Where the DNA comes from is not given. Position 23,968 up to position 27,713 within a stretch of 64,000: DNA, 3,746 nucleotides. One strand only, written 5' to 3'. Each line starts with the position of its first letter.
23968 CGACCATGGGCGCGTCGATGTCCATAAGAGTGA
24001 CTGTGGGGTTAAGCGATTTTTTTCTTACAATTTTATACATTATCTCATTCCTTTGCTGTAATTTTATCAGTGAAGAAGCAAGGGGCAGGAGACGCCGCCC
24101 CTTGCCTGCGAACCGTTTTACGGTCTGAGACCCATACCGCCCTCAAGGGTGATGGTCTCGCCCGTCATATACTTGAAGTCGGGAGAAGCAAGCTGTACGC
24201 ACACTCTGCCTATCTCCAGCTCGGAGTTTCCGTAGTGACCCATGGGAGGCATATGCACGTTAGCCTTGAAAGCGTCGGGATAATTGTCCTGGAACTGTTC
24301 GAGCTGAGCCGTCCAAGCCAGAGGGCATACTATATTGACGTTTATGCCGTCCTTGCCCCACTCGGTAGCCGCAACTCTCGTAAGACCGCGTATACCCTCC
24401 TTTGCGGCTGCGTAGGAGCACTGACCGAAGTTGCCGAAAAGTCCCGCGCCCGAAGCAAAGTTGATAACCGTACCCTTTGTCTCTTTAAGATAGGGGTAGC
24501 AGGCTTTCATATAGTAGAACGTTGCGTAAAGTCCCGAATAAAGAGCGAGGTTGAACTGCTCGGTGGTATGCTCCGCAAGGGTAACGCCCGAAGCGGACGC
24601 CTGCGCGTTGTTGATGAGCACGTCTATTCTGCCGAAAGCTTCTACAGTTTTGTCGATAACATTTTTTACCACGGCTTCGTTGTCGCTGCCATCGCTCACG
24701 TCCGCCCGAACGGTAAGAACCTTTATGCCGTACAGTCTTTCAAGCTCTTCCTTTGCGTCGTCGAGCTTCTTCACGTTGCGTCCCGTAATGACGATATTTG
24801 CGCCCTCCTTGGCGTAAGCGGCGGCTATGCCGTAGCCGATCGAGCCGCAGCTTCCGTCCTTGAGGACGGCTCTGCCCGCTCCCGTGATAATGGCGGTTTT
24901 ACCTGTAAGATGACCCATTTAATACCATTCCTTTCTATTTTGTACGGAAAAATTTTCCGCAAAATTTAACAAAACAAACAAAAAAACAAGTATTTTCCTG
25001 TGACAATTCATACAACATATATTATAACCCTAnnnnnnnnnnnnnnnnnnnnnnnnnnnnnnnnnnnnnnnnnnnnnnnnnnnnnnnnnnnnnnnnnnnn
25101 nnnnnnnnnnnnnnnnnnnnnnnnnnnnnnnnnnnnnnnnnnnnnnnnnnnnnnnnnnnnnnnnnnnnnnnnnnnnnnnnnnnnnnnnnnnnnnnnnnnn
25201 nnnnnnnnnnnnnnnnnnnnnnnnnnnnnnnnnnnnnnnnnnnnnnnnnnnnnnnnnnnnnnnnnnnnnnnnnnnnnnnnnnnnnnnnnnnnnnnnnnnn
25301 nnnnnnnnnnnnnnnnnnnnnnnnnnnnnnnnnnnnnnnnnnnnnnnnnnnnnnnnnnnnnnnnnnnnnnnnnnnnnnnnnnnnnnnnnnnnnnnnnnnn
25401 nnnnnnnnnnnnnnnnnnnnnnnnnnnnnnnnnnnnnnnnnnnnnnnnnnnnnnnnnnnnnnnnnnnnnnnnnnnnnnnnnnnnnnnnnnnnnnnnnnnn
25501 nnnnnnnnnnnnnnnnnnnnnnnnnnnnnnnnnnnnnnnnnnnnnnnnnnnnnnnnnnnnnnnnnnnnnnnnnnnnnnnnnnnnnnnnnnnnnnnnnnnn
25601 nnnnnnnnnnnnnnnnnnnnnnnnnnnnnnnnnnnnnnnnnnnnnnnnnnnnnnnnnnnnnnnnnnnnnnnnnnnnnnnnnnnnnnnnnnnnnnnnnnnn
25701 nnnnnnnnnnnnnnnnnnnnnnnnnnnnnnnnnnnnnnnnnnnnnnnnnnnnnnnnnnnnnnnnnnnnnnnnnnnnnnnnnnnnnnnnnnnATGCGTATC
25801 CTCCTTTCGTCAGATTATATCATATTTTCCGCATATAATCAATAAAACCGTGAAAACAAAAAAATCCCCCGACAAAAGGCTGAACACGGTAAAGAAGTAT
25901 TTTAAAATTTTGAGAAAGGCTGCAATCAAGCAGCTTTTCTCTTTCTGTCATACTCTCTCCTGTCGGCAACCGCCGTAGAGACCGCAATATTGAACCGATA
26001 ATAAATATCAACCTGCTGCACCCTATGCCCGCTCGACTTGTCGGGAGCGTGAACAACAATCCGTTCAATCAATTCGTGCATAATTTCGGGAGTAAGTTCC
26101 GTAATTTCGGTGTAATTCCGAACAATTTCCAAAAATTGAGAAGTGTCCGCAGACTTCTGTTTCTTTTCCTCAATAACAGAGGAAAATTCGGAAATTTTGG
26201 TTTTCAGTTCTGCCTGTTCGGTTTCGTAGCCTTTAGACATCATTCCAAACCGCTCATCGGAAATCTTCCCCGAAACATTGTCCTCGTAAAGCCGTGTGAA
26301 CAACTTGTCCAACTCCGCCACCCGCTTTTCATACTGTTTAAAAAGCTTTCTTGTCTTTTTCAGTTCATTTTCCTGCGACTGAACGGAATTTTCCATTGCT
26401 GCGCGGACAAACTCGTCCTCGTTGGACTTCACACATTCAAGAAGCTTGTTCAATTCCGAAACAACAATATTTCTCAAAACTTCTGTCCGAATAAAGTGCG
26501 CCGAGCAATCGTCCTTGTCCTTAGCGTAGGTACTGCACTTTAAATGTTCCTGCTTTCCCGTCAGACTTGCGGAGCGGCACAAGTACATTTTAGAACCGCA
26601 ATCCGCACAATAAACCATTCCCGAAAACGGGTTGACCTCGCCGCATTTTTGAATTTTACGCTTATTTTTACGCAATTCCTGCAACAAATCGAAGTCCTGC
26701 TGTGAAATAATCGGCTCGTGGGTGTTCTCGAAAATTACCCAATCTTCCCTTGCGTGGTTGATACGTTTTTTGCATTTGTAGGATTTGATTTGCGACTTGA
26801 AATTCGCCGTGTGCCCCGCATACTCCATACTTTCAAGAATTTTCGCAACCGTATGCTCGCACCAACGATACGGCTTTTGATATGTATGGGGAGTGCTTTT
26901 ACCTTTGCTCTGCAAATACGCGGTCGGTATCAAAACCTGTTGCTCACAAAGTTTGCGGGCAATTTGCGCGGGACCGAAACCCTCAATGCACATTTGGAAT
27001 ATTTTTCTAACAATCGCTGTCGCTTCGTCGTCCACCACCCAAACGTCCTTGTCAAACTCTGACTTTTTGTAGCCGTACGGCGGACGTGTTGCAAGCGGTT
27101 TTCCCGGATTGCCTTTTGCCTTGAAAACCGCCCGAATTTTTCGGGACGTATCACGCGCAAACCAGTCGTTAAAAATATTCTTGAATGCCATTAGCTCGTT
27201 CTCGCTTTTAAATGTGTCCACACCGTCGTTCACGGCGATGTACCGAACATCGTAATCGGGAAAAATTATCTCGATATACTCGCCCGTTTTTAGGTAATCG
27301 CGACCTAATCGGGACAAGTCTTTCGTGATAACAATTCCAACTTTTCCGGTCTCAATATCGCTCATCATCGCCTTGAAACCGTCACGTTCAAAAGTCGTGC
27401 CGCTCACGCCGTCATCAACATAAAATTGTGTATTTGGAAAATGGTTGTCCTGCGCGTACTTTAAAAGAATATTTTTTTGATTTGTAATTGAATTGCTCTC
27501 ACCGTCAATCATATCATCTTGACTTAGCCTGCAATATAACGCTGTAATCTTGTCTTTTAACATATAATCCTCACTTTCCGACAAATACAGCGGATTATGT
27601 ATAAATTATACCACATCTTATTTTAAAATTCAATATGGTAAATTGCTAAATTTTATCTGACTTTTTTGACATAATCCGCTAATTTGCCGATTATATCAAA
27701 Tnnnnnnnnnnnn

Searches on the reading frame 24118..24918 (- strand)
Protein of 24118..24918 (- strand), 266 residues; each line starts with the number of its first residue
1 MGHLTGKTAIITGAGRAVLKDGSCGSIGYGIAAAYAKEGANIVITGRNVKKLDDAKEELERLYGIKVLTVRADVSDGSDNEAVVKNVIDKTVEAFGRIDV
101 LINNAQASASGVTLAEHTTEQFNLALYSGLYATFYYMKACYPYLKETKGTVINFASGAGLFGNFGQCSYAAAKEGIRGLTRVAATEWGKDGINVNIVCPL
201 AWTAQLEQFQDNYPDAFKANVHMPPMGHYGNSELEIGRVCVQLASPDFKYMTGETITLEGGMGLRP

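Call 12: search_protein_families(library=pfam, proteins=[window:24118-24918:-], max_evalue=0.01)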
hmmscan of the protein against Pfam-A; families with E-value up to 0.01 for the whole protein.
window:24118-24918:- (266 aa): 5 families
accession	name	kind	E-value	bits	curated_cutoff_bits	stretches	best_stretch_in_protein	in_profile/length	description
PF13561.12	adh_short_C2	-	1.2e-45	156.4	27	1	26-262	7-235/236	Enoyl-(Acyl carrier protein) reductase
PF00106.31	adh_short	-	1.8e-37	129.2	26.6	1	22-204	7-184/195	short chain dehydrogenase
PF08659.16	KR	-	5.3e-14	53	22.6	1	22-181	7-161/180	KR domain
PF23441.1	SDR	-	2.2e-06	27.7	27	1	17-201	9-193/258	SDR-like rossmann domain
PF02737.24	3HCDH_N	-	0.0025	18.2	22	1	24-101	7-82/180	3-hydroxyacyl-CoA dehydrogenase, NAD binding domain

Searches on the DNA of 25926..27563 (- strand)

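Call 114: search_dna_similar(query=L073:6700-6840:-, collection=plasmids, mode=distant, max_rows=8, max_evalue=0.01)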
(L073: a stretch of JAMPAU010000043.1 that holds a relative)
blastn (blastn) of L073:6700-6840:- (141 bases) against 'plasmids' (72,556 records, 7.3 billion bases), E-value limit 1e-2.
No match.
